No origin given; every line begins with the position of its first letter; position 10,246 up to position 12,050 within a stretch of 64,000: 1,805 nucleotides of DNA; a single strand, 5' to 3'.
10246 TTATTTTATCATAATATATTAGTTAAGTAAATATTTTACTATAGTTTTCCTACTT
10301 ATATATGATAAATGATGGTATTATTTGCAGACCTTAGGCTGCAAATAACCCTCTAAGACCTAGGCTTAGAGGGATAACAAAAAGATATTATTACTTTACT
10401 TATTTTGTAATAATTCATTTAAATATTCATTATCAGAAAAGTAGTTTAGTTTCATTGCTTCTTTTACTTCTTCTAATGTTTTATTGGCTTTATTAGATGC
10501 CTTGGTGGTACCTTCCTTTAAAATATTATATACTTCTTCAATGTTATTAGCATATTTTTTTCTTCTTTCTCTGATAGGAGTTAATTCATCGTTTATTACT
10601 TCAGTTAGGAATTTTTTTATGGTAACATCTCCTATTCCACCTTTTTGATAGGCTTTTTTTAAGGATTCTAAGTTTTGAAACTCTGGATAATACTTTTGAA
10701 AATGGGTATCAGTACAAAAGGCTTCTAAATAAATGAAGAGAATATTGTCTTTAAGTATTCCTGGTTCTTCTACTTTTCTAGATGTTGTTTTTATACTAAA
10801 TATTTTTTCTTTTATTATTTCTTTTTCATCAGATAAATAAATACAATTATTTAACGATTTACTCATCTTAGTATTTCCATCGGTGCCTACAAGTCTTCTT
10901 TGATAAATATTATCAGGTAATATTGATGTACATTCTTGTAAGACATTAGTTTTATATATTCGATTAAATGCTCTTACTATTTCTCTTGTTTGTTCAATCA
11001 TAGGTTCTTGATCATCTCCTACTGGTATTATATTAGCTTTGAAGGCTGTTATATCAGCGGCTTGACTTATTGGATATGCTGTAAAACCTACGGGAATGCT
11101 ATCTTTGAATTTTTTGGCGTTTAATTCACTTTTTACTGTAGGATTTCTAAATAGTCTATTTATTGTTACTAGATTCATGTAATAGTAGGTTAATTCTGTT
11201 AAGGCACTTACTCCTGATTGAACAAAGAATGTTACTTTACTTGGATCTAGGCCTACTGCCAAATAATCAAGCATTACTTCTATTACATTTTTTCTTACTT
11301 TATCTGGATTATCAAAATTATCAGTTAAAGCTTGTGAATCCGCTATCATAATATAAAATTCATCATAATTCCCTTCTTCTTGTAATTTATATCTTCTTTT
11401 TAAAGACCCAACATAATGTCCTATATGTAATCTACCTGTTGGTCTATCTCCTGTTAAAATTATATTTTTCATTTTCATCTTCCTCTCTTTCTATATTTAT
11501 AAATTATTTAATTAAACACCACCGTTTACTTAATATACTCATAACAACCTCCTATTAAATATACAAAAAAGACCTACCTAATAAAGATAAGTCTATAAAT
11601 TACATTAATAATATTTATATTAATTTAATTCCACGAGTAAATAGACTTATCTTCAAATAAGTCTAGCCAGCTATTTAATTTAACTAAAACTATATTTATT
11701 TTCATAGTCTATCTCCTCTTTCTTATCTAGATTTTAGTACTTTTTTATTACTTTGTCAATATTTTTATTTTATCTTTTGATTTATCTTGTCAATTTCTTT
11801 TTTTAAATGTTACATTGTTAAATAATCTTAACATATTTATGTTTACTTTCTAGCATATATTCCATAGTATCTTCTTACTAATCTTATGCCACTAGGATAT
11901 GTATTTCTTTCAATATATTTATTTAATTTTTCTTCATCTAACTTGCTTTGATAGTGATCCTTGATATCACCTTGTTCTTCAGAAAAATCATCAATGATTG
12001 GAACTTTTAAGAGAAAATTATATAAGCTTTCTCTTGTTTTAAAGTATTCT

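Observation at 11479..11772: trpS is preceded by a promoter / Trp-codon leader peptide / terminator attenuator, not a recognisable T-box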

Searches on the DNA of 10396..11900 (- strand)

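Call 4: search_rna_families(source=window, start=11380, end=11900, threshold=evalue, max_evalue=10, show_alignments=5)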
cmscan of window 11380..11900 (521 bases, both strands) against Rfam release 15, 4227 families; matches with E-value up to 10: 2.
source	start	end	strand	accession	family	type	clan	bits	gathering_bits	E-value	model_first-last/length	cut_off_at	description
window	11639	11714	-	RF00376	HIV_GSL3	Cis-reg;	-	16.9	42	3.3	1-84/84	no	HIV gag stem loop 3 (GSL3)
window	11831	11873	+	RF00184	PVX_3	Cis-reg;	-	12.3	42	6.6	1-54/54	no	Potato virus X cis-acting regulatory element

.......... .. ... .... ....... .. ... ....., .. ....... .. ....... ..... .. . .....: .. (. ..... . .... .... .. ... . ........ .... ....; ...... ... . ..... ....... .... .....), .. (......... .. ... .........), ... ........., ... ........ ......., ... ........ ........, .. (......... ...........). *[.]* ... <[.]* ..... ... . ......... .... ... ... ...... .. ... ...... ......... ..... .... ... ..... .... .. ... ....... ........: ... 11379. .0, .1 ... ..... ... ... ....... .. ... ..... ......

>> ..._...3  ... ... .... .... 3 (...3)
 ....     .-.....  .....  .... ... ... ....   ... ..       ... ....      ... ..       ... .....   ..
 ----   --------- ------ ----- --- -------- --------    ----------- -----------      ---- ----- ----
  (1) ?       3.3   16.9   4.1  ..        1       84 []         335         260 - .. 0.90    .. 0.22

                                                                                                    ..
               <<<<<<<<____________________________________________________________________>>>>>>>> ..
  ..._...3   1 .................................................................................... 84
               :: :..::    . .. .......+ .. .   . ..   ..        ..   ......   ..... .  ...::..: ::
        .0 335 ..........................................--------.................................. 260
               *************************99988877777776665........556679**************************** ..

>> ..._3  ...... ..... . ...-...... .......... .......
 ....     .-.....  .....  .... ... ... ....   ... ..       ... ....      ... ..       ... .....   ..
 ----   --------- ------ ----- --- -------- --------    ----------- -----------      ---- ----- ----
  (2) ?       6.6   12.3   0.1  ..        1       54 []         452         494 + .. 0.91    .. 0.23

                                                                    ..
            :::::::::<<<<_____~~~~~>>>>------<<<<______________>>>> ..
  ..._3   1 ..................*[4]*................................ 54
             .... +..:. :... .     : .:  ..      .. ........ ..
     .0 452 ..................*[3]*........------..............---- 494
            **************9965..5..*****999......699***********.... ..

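Call 10: search_rna_families(sources=[L001, L002, L047, L003, L004, L005, L080, L006, L007, L008, L009, L010, L011, L012, L013, L014, L015, L016, L017, L018], threshold=gathering)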
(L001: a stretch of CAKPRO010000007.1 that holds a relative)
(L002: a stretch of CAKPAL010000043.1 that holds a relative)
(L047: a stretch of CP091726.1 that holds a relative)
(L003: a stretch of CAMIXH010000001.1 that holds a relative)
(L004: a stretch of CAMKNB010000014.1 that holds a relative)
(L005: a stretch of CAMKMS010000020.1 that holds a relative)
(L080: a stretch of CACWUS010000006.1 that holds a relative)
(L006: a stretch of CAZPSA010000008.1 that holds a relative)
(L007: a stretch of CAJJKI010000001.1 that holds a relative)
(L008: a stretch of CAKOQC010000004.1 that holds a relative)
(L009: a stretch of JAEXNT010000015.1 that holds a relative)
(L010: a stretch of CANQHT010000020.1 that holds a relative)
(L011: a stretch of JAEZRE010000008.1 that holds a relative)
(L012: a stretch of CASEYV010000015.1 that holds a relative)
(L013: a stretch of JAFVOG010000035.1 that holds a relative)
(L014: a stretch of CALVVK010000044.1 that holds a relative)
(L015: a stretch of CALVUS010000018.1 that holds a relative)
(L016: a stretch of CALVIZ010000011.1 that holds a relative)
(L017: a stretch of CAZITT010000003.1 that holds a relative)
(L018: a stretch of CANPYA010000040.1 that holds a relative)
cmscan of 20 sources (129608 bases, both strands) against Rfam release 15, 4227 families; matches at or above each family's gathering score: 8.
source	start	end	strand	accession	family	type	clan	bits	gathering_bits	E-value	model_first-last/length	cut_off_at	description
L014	4923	5098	+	RF00230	T-box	Cis-reg; leader;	-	97.7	93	6.2e-20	1-219/219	no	T-box leader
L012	6540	6712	+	RF00230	T-box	Cis-reg; leader;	-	97.6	93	6.4e-20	1-219/219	no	T-box leader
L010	6014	6190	+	RF00230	T-box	Cis-reg; leader;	-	94.9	93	3.1e-19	1-219/219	no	T-box leader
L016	5365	5536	+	RF00230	T-box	Cis-reg; leader;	-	93.9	93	5.7e-19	1-219/219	no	T-box leader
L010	71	141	-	RF00005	tRNA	Gene; tRNA;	CL00001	73.5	29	7.1e-14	1-71/71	no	tRNA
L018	143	213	-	RF00005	tRNA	Gene; tRNA;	CL00001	73.5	29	7.1e-14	1-71/71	no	tRNA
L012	1405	1475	-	RF00005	tRNA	Gene; tRNA;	CL00001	65.5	29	1.1e-11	1-71/71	no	tRNA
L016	220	290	-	RF00005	tRNA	Gene; tRNA;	CL00001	65.5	29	1.1e-11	1-71/71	no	tRNA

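Call 24: search_rna_families(sources=[L003, L004, L005, L080, L006, L007, L008, L009, L011], threshold=evalue, max_evalue=0.01, show_alignments=2)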
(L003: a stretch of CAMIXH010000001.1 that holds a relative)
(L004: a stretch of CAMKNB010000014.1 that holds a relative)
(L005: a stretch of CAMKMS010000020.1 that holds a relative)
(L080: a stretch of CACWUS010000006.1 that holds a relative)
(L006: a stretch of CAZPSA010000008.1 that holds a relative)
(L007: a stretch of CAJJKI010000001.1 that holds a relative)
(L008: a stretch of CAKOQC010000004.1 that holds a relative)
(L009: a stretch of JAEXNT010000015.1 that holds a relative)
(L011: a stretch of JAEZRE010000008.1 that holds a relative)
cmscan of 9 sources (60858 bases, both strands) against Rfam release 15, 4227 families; matches with E-value up to 0.01: 9.
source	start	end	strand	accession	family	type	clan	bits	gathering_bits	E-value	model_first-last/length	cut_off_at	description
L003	2753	2964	+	RF00230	T-box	Cis-reg; leader;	-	92.3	93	6.7e-19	1-219/219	no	T-box leader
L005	2751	2963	+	RF00230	T-box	Cis-reg; leader;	-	87.4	93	1.3e-17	1-219/219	no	T-box leader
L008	2676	2887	+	RF00230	T-box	Cis-reg; leader;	-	84.3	93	7.8e-17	1-219/219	no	T-box leader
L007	2693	2901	+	RF00230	T-box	Cis-reg; leader;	-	78.9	93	2e-15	1-219/219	no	T-box leader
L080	2689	2903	+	RF00230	T-box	Cis-reg; leader;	-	74.7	93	2.4e-14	1-219/219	no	T-box leader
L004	2687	2845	+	RF00230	T-box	Cis-reg; leader;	-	74.2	93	3.2e-14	1-219/219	no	T-box leader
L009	2720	2939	+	RF00230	T-box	Cis-reg; leader;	-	68.2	93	1.1e-12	1-219/219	no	T-box leader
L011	2718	2945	+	RF00230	T-box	Cis-reg; leader;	-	67.1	93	2.1e-12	1-219/219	no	T-box leader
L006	112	276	+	RF00230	T-box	Cis-reg; leader;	-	60.1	93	1.4e-10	1-219/219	no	T-box leader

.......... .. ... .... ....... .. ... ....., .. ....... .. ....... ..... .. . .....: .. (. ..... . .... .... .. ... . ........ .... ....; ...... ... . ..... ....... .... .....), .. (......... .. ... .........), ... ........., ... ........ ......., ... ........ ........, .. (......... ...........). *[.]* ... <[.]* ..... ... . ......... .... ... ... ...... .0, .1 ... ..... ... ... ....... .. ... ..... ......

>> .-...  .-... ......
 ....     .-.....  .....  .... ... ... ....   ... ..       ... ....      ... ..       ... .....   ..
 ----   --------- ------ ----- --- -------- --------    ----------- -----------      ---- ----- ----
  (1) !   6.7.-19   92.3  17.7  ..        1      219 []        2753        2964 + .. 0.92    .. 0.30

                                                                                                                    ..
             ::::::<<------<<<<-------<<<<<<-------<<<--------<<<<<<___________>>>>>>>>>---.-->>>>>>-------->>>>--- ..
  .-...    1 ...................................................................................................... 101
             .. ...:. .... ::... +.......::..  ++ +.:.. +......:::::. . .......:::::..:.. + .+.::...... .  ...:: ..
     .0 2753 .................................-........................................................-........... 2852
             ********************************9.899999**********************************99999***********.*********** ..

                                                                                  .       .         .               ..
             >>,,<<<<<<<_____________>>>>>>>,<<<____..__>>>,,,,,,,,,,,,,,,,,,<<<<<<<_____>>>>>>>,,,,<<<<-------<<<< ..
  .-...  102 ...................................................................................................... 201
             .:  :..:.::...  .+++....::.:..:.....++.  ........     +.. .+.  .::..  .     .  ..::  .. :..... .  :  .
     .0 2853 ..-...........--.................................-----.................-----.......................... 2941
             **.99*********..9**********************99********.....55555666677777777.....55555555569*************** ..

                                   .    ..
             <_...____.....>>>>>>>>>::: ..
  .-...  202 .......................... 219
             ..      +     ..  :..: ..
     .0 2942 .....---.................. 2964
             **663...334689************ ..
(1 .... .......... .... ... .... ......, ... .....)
